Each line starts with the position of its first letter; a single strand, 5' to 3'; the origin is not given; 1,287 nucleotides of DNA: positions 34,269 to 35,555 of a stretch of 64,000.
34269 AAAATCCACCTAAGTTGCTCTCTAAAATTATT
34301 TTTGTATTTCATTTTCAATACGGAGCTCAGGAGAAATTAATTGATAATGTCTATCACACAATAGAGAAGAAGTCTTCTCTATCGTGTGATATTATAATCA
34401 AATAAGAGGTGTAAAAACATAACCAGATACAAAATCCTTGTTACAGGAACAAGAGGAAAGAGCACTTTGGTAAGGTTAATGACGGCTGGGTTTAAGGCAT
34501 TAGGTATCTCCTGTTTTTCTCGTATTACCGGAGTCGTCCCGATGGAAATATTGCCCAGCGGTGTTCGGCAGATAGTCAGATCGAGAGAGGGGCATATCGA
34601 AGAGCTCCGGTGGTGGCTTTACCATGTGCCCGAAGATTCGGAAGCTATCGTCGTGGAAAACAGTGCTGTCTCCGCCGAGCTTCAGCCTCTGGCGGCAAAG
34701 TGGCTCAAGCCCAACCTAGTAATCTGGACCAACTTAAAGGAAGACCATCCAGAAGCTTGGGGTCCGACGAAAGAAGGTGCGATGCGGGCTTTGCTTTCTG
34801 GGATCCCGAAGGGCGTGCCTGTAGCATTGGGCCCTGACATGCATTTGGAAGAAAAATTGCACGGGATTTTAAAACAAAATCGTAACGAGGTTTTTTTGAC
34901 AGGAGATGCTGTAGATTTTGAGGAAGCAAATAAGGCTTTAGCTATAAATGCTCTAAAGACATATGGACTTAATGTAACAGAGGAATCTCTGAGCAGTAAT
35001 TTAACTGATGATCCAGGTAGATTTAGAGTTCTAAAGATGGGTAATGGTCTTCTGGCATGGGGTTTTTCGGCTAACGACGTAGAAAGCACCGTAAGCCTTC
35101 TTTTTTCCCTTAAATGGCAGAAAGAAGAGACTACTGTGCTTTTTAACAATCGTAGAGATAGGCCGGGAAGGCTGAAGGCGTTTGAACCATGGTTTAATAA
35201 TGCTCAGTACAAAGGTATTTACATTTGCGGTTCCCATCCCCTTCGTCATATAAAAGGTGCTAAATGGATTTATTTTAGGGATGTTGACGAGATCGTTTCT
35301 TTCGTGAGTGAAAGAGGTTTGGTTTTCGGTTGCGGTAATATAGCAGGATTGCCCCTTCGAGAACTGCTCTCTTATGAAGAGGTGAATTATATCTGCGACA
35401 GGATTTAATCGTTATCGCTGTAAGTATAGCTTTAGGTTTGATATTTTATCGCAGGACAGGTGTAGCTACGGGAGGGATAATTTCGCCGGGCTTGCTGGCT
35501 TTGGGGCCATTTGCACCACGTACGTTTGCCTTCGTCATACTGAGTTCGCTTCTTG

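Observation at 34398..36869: Poly-gamma-glutamate cluster (pgsB-pgsC plus a third protein) with apparent non-canonical start codons behind identical strong SD sequences, and no CapA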

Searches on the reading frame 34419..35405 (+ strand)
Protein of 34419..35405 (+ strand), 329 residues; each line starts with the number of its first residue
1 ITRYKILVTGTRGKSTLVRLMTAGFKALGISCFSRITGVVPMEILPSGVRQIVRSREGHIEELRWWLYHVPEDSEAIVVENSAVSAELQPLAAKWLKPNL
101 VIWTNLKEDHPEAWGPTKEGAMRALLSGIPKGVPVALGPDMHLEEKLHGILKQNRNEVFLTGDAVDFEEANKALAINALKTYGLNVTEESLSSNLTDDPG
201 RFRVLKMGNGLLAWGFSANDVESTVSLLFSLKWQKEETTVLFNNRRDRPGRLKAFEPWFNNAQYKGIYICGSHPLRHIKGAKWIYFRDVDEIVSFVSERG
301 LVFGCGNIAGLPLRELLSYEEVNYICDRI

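Call 5: search_protein_families(library=ncbifam, proteins=[window:34419-35405:+], max_evalue=0.01)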
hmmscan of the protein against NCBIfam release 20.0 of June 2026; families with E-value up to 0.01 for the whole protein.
window:34419-35405:+ (329 aa): 2 families
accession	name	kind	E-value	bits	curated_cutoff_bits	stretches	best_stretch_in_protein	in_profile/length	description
TIGR04012.1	poly_gGlu_PgsB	equivalog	1.7e-26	92.9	222.7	1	4-273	30-321/380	poly-gamma-glutamate synthase PgsB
TIGR01087.1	murD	equivalog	0.00076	18.7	211.95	0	6-33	107-134/441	UDP-N-acetylmuramoyl-L-alanine--D-glutamate ligase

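Call 6: search_protein_families(library=pfam, proteins=[window:34419-35405:+], max_evalue=0.01)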
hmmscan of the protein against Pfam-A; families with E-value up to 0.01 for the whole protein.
window:34419-35405:+ (329 aa): 1 family
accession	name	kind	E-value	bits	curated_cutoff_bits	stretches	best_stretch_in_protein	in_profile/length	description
PF08245.18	Mur_ligase_M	-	3e-07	31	24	1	8-154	1-138/200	Mur ligase middle domain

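Call 8: find_homologous_proteins(query=window:34419-35405:+, max_evalue=0.00001)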
Query window:34419-35405:+ (329 aa): 372 proteins with E <= 0.00001 among 2983 candidates; the best 120 are listed.
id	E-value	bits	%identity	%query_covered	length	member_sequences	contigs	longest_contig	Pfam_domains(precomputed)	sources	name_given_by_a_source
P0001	7.7e-205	698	97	95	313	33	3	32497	-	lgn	-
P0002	5.9e-147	507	66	98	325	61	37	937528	PF08245.19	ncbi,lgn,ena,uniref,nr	ncbi:Mur ligase family protein [Acetomicrobium sp.]|uniref:Mur ligase family protein n=1 Tax=Acetomi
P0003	5.0e-143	494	66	100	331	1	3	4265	PF08245.19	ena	-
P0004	3.0e-141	489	65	100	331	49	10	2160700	PF08245.19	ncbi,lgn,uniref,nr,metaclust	ncbi:UDP-N-acetylmuramyl tripeptide synthase [Acetomicrobium mobile DSM 13181]|uniref:UDP-N-acetylmu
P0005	1.9e-134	466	63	100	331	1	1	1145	PF08245.19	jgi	-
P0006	1.2e-129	450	64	94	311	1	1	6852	-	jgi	-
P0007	1.0e-91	326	49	97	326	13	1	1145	-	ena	-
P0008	5.3e-86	307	48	94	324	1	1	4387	-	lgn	-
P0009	8.9e-86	306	47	96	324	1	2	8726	-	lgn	-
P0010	4.2e-83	297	47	96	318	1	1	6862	-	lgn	-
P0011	6.6e-83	297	48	94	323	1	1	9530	-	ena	-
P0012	1.8e-82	295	48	95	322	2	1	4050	-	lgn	-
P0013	8.2e-79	283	53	80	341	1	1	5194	-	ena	-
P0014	6.6e-77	277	43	95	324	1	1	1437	PF08245.19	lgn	-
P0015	9.0e-76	273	43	97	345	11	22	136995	-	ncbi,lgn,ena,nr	ncbi:MAG: Mur ligase family protein [Aminobacterium sp.]|nr:Mur ligase family protein [Aminobacteriu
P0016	3.1e-75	272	43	94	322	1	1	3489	PF08245.19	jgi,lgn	jgi:poly-gamma-glutamate synthase PgsB/CapB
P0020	6.3e-74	267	47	97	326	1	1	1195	PF08245.19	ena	-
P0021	6.4e-74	267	47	95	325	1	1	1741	PF08245.19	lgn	-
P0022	8.9e-74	267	43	96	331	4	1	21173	PF08245.19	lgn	-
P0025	5.1e-73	264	42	95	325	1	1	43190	PF08245.19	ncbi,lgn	-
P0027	1.4e-72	263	47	95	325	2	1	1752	PF08245.19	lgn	-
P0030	1.9e-72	262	46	94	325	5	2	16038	PF08245.19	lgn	-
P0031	2.3e-72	262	45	96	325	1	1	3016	PF08245.19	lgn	-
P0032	5.5e-72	261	41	95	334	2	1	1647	PF08245.19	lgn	-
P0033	8.0e-72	260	42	95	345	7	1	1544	PF08245.19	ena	-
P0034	8.4e-72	260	43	94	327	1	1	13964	PF08245.19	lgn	-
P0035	1.1e-71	260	41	95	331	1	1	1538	PF08245.19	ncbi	-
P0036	1.2e-71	260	46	94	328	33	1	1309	PF08245.19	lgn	-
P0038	2.9e-71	259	41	95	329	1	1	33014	PF08245.19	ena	-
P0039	3.3e-71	258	45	95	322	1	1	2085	PF08245.19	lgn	-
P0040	1.0e-70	257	42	95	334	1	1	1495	PF08245.19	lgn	-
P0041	1.1e-70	257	46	96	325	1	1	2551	PF08245.19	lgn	-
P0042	1.1e-70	257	42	95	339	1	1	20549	PF08245.19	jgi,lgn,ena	-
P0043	1.4e-70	256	43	97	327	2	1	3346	PF08245.19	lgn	-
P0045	1.5e-70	256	40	94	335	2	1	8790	PF08245.19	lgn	-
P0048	2.4e-70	256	40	95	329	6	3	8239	PF08245.19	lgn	-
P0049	4.9e-70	254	41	95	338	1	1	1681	PF08245.19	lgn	-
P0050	5.3e-70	254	43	95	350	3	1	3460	PF08245.19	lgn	-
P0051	1.0e-69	253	40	94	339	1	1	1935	PF08245.19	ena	-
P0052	1.1e-69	253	40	95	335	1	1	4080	PF08245.19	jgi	-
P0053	1.1e-69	253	41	94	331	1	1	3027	PF08245.19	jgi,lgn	jgi:poly-gamma-glutamate synthase PgsB/CapB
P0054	1.2e-69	253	40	95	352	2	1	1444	PF08245.19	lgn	-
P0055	3.2e-69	252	39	95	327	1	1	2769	PF08245.19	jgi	-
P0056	3.3e-69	252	42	94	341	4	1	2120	PF08245.19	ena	-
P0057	3.8e-69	252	41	94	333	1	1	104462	PF08245.19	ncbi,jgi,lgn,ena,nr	ncbi:hypothetical protein KJ966_08265 [bacterium]|nr:hypothetical protein [bacterium]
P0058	7.4e-69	251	40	94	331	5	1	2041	PF08245.19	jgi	-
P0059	7.7e-69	251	39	94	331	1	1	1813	PF08245.19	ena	-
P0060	8.4e-69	250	43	95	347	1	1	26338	PF08245.19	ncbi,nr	ncbi:MAG: hypothetical protein K5841_01845 [Fretibacterium sp.]|nr:hypothetical protein [Fretibacter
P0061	8.8e-69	250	38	95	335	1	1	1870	PF08245.19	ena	-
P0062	1.1e-68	250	41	94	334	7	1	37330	PF08245.19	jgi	-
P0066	2.9e-68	249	43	95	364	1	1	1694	PF08245.19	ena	-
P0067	3.1e-68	249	40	94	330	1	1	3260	PF08245.19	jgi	-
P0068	6.2e-68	248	40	95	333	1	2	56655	PF08245.19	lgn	-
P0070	8.2e-68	247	40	94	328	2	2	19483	PF08245.19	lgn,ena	-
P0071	9.1e-68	247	40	94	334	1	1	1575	PF08245.19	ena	-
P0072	1.2e-67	247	41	95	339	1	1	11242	PF08245.19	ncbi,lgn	-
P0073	1.2e-67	247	40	97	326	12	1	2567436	PF08245.19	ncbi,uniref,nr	ncbi:capsule biosynthesis protein [Dethiosulfovibrio peptidovorans DSM 11002]|uniref:Capsule biosynt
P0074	1.3e-67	247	40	94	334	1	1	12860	PF08245.19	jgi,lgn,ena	-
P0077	1.8e-67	246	39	94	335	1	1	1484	PF08245.19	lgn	-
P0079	2.1e-67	246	44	95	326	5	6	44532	PF08245.19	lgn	-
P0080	2.1e-67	246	40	94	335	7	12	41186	PF08245.19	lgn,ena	-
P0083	2.8e-67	245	41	94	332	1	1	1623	PF08245.19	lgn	-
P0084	3.1e-67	245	40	94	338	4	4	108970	PF08245.19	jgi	-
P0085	3.6e-67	245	39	94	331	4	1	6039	PF08245.19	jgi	-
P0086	4.9e-67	245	40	95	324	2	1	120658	PF08245.19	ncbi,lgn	-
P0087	9.7e-67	244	41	96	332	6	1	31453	PF08245.19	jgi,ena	-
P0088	1.0e-66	244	39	94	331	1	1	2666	PF08245.19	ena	-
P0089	1.2e-66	243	42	96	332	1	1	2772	PF08245.19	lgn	-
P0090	1.3e-66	243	40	94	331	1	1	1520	PF08245.19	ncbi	-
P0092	1.9e-66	243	40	94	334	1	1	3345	PF08245.19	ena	-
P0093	1.9e-66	243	39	94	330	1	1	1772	PF08245.19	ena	-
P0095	2.3e-66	242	41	94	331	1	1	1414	PF08245.19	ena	-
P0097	3.2e-66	242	39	94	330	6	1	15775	PF08245.19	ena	-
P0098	3.4e-66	242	40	97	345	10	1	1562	PF08245.19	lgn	-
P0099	3.9e-66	242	39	94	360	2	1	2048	PF08245.19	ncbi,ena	-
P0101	4.2e-66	242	39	94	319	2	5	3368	PF08245.19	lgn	-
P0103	8.1e-66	241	40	94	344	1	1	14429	PF08245.19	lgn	-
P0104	8.5e-66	241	38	95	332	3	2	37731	PF08245.19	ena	-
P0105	8.7e-66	241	40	94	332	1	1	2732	PF08245.19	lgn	-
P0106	1.0e-65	240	37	94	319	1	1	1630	PF08245.19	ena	-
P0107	1.0e-65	240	40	94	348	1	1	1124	PF08245.19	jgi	jgi:poly-gamma-glutamate synthase PgsB/CapB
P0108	1.2e-65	240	39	95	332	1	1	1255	PF08245.19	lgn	-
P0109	1.6e-65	240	40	95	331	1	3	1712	PF08245.19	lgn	-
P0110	1.6e-65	240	38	94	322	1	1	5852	PF08245.19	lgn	-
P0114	2.5e-65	239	38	95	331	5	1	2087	PF08245.19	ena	-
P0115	2.6e-65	239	38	95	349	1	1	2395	PF08245.19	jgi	jgi:hypothetical protein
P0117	2.9e-65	239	41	94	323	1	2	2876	PF08245.19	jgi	jgi:poly-gamma-glutamate synthase PgsB/CapB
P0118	3.2e-65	239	41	94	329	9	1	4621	PF08245.19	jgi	-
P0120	5.6e-65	238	38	94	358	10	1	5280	PF08245.19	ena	-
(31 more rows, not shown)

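Call 10: find_encoding_contigs(protein=P0001, flank=3000, max_places=6)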
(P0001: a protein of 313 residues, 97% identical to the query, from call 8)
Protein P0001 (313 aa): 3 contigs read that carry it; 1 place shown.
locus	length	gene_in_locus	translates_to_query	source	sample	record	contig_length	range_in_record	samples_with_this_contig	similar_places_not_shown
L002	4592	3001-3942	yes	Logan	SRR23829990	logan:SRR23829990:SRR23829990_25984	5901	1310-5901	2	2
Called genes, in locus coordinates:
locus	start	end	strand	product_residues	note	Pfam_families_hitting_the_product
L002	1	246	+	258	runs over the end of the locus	PF03747:ADP_ribosyl_GH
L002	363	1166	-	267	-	PF04454:Linocin_M18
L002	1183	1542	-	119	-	PF22277:EncFtn-like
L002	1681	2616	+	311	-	PF00892:EamA, PF03151:TPT (weak), PF00892:EamA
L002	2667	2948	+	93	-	-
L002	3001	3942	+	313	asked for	-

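Call 11: find_encoding_contigs(protein=P0002, flank=3000, max_places=4)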
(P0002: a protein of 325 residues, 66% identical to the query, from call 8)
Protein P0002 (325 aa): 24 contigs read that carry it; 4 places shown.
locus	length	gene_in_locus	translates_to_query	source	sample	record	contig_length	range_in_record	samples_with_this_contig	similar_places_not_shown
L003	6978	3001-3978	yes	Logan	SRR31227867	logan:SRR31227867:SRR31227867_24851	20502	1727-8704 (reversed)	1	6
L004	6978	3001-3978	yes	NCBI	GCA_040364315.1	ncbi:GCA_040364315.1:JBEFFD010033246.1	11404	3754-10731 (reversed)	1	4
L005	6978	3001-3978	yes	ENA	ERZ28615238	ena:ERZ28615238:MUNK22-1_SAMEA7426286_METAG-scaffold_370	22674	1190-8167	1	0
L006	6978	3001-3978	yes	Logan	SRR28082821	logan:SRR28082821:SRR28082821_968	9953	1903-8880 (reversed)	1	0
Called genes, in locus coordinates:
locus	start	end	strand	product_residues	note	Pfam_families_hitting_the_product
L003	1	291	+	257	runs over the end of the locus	PF03747:ADP_ribosyl_GH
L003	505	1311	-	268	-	PF04454:Linocin_M18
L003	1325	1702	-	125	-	PF22277:EncFtn-like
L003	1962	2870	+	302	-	PF00892:EamA, PF03151:TPT (weak), PF00892:EamA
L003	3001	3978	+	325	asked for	PF08245:Mur_ligase_M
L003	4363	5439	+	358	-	-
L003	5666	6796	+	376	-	PF01546:Peptidase_M20, PF07687:M20_dimer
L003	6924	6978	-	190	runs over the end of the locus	PF00583:Acetyltransf_1, PF13673:Acetyltransf_10, PF13508:Acetyltransf_7, PF08445:FR47 (weak)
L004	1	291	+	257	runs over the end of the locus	PF03747:ADP_ribosyl_GH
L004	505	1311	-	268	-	PF04454:Linocin_M18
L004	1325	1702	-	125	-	PF22277:EncFtn-like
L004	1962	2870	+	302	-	PF00892:EamA, PF03151:TPT (weak), PF00892:EamA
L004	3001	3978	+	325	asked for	PF08245:Mur_ligase_M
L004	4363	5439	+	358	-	-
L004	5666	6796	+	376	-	PF01546:Peptidase_M20, PF07687:M20_dimer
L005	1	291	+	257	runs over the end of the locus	PF03747:ADP_ribosyl_GH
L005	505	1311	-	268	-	PF04454:Linocin_M18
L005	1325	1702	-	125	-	PF22277:EncFtn-like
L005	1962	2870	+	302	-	PF00892:EamA, PF03151:TPT (weak), PF00892:EamA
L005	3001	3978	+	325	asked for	PF08245:Mur_ligase_M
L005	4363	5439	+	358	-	-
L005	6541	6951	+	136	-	PF01546:Peptidase_M20 (weak)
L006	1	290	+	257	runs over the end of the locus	PF03747:ADP_ribosyl_GH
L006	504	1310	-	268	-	PF04454:Linocin_M18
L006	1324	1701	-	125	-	PF22277:EncFtn-like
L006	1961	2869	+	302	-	PF00892:EamA, PF03151:TPT (weak), PF00892:EamA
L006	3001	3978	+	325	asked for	PF08245:Mur_ligase_M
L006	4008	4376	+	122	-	PF14102:Caps_synth_CapC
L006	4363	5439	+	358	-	-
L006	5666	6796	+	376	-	PF01546:Peptidase_M20, PF07687:M20_dimer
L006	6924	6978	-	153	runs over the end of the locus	PF00583:Acetyltransf_1, PF13673:Acetyltransf_10, PF13508:Acetyltransf_7, PF08445:FR47 (weak)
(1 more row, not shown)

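Call 12: find_encoding_contigs(protein=P0006, flank=3000, max_places=3)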
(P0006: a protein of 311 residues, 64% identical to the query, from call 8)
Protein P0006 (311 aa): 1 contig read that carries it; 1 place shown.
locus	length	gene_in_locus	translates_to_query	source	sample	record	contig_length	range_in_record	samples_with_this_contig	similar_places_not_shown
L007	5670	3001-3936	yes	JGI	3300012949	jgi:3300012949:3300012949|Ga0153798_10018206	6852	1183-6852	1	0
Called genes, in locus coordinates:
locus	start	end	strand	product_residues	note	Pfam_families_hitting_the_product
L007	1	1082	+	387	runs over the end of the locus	PF24827:AstE_AspA_cat (faint)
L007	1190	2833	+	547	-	PF03577:Peptidase_C69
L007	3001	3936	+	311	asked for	-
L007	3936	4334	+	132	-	PF14102:Caps_synth_CapC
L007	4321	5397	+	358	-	-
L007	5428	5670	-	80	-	?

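Call 21: find_related_loci(query=A1, collection=genome_contigs, flank=3000)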
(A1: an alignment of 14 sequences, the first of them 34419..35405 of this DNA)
Query A1 (329 aa) in genome_contigs; peptide patterns used: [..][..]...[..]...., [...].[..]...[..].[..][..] (x = any residue, [..] = any of these).
160 stretches matched a pattern; 131 encode a relative of the query (tblastn E <= 1e-3); the best 80 are kept; 80 distinct loci.
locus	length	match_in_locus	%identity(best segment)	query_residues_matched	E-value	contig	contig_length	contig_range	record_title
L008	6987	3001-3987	95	1-329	0e+0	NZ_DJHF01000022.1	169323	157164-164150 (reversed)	MAG: Acetomicrobium sp. UBA5826 UBA5826_contig_482, whole genome shotgun sequence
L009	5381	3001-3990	65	1-329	4e-152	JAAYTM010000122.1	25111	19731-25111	MAG: Synergistaceae bacterium isolate AS24abBPME_148 58362_AS24, whole genome shotgun sequence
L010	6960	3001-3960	49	4-322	2e-92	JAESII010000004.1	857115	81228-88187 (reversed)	MAG: Synergistaceae bacterium isolate MAG3 JKF15_4, whole genome shotgun sequence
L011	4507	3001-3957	43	4-320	2e-80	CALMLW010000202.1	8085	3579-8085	MAG TPA_asm: uncultured Synergistaceae bacterium isolate SRR5007357_bin.92_CONCOCT_v1.1_MAG genome assembly, contig: ERZ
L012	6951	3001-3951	42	3-314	4e-80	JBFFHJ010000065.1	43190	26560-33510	MAG: bacterium isolate Mix_mud16.2022.02.20 k141_2077909_length_43190_cov_12.0000, whole genome shotgun sequence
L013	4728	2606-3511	46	3-312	1e-79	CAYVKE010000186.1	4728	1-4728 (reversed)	MAG TPA_asm: uncultured Synergistaceae bacterium isolate SRP239243_co1_347 genome assembly, contig: NODE_32463_length_47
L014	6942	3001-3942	43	4-312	4e-79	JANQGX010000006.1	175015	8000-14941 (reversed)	MAG: SAR324 cluster bacterium isolate PL23b_bin.69 k99_95184, whole genome shotgun sequence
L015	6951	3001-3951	46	5-317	4e-79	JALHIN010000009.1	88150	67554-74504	MAG: Synergistetes bacterium isolate 5-aug_S3_046 scaffold_102, whole genome shotgun sequence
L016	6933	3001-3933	46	3-321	3e-79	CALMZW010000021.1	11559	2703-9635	MAG TPA_asm: uncultured Synergistaceae bacterium isolate SRR8859111_bin.157_CONCOCT_v1.1_MAG genome assembly, contig: ER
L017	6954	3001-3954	40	1-313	4e-77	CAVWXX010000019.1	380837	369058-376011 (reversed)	MAG: uncultured Gammaproteobacteria bacterium isolate MFD03804.bin.1.241 genome assembly, contig: contig_47100, whole ge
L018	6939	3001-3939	47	3-321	3e-77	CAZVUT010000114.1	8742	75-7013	MAG TPA_asm: uncultured Synergistaceae bacterium isolate SRP263991_co1_3 genome assembly, contig: NODE_13364_length_8742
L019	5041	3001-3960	44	5-317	4e-77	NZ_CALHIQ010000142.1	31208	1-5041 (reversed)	MAG: uncultured Fretibacterium sp. isolate ERR589462_bin.55_CONCOCT_v1.1_MAG ERZ772917.406, whole genome shotgun sequenc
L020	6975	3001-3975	43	5-322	3e-76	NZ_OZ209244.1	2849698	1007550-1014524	Fretibacterium fastidiosum strain SGP1 isolate Ff3 genome sequence chromosome Ff3, complete sequence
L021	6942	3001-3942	39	5-313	5e-76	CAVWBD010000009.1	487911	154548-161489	MAG: uncultured Gammaproteobacteria bacterium isolate MFD03804.bin.1.235 genome assembly, contig: contig_32886, whole ge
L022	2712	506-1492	42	5-318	7e-77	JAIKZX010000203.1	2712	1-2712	MAG: Fretibacterium sp. isolate RUI518 k141_14831991_flag=0_multi=40.8444_len=2712, whole genome shotgun sequence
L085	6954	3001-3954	52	5-322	4e-104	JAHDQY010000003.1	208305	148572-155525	MAG: Synergistales bacterium isolate SV1-B2.2 k141_22031, whole genome shotgun sequence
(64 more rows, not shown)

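Call 58: search_protein_families(library=pfam, proteins=[L085:1108-2874:+, L085:13-1065:+, L085:5380-6825:+], max_evalue=0.001)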
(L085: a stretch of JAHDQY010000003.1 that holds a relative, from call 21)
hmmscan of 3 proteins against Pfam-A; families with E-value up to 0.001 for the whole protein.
L085:1108-2874:+ (589 aa): 1 family
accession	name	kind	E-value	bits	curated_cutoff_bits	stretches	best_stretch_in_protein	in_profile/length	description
PF01019.26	G_glu_transpept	-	7.9e-162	540.1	27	1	66-582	2-510/512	Gamma-glutamyltranspeptidase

L085:13-1065:+ (351 aa): 1 family
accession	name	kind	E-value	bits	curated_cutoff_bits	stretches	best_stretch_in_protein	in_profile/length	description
PF24827.1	AstE_AspA_cat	-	2.3e-11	44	25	1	43-223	2-140/192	Succinylglutamate desuccinylase/Aspartoacylase catalytic domain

L085:5380-6825:+ (482 aa): 2 families
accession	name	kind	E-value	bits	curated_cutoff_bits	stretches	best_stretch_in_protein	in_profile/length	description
PF02518.31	HATPase_c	-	4e-12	47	26.4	1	376-475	4-109/111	Histidine kinase-, DNA gyrase B-, and HSP90-like ATPase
PF00512.31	HisKA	-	3.6e-06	27.4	26.9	1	277-328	7-58/66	His Kinase A (phospho-acceptor) domain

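Call 61: find_encoding_contigs(protein=P0004, flank=1500, max_places=2)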
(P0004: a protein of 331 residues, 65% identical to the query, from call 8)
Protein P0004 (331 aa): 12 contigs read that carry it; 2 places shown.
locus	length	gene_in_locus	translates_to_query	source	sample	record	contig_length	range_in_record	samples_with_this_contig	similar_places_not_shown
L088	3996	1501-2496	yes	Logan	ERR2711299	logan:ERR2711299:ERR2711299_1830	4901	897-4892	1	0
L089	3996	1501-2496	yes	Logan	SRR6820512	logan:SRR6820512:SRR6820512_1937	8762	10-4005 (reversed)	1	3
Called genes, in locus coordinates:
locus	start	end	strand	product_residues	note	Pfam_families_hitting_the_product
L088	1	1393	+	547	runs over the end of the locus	PF03577:Peptidase_C69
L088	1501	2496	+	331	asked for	PF08245:Mur_ligase_M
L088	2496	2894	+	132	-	PF14102:Caps_synth_CapC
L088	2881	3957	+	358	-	-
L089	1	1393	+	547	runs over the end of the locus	PF03577:Peptidase_C69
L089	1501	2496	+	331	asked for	PF08245:Mur_ligase_M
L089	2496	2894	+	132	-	PF14102:Caps_synth_CapC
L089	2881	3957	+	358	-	-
